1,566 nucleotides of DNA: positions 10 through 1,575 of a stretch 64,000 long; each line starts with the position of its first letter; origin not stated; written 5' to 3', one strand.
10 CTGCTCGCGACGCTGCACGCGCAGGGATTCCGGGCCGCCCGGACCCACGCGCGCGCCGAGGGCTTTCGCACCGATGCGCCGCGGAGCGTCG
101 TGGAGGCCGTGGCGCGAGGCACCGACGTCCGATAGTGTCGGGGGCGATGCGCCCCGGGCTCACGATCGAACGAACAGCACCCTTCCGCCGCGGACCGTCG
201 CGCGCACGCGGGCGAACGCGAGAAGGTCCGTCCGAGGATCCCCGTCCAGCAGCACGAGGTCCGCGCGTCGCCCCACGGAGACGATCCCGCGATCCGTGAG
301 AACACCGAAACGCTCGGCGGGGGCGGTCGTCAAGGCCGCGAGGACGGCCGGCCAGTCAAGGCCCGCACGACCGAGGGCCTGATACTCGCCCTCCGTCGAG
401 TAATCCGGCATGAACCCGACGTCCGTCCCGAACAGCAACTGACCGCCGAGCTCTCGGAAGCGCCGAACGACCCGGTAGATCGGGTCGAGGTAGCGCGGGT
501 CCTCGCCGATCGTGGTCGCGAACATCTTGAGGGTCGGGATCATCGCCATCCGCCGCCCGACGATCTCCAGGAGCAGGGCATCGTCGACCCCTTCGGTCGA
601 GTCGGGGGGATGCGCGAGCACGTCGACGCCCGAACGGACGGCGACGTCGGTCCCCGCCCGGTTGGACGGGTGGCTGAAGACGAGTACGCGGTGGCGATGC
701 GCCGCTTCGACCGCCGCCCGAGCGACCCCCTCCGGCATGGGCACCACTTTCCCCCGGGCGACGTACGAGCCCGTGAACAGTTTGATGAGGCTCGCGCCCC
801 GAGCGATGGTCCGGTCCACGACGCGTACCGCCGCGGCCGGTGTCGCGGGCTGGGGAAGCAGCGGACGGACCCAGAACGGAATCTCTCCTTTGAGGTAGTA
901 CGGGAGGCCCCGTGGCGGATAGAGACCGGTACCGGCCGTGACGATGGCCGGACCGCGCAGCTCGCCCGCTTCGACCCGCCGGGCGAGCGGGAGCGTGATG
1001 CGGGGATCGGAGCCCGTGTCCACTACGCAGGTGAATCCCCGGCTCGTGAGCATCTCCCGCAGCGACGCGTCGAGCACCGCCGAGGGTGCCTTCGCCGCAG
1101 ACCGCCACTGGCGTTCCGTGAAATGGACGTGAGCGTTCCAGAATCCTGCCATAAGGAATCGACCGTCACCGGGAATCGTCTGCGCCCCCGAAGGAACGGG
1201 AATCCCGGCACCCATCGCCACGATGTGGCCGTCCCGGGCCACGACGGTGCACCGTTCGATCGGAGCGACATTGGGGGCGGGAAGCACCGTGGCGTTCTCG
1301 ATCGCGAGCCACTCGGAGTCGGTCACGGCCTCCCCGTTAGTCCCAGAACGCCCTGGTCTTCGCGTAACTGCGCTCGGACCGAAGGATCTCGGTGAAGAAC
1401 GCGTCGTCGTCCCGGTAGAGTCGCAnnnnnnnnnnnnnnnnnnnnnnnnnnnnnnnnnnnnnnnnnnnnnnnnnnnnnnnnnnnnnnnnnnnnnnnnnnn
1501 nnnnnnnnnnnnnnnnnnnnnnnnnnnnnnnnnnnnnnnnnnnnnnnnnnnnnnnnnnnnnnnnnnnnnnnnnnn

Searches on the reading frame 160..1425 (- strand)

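Call 51: search_protein_families(library=ncbifam, proteins=[window:160-1425:-], max_evalue=0.001)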
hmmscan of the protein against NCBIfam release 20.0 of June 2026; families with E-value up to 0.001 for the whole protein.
window:160-1425:- (421 aa): 19 families
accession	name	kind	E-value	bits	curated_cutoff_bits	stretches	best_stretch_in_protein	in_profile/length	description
NF051886.1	XaaProDiPepCaul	equivalog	2.2e-26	92.8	500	2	56-272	16-243/398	Xaa-Pro dipeptidase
NF011988.0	PRK15446.2-4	equivalog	2.5e-09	36.7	369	1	362-418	326-376/389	alpha-D-ribose 1-methylphosphonate 5-triphosphate diphosphatase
NF006689.0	PRK09237.1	equivalog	6.5e-09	34.8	371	1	56-150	20-105/383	amidohydrolase/deacetylase family metallohydrolase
TIGR02318.1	phosphono_phnM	equivalog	4.2e-08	32.5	390.55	1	355-416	319-374/376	phosphonate metabolism protein PhnM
NF004839.0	PRK06189.1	equivalog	5.3e-08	31.9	631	0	355-396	352-392/451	allantoinase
NF011984.0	PRK15446.1-5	equivalog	4.2e-07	29.1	260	1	353-394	320-360/379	alpha-D-ribose 1-methylphosphonate 5-triphosphate diphosphatase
NF011989.0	PRK15446.2-5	equivalog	3.9e-06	25.9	565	0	351-394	317-359/385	alpha-D-ribose 1-methylphosphonate 5-triphosphate diphosphatase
NF006056.0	PRK08204.1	subfamily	4.2e-06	25.8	391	1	42-125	7-88/449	hypothetical protein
NF004636.0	PRK05985.1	subfamily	9.9e-06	24.6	408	0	57-107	16-66/398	amidohydrolase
TIGR03178.1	allantoinase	equivalog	1.1e-05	24.4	357.85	0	57-104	16-62/441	allantoinase AllB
TIGR02033.1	D-hydantoinase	equivalog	1.4e-05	24.3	393.25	0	58-105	16-63/454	dihydropyrimidinase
TIGR03583.1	EF_0837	hypoth_equivalog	3.4e-05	23.1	432.15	0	350-394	287-330/365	amidohydrolase/deacetylase family metallohydrolase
NF002668.0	PRK02382.1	equivalog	0.00012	20.9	452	0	58-106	13-61/436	dihydroorotase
NF011990.0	PRK15446.2-6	subfamily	0.00013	20.8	233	1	352-418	322-383/390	alpha-D-ribose 1-methylphosphonate 5-triphosphate diphosphatase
NF009941.0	PRK13404.1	subfamily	0.00019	20.2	647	0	57-105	20-66/478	dihydropyrimidinase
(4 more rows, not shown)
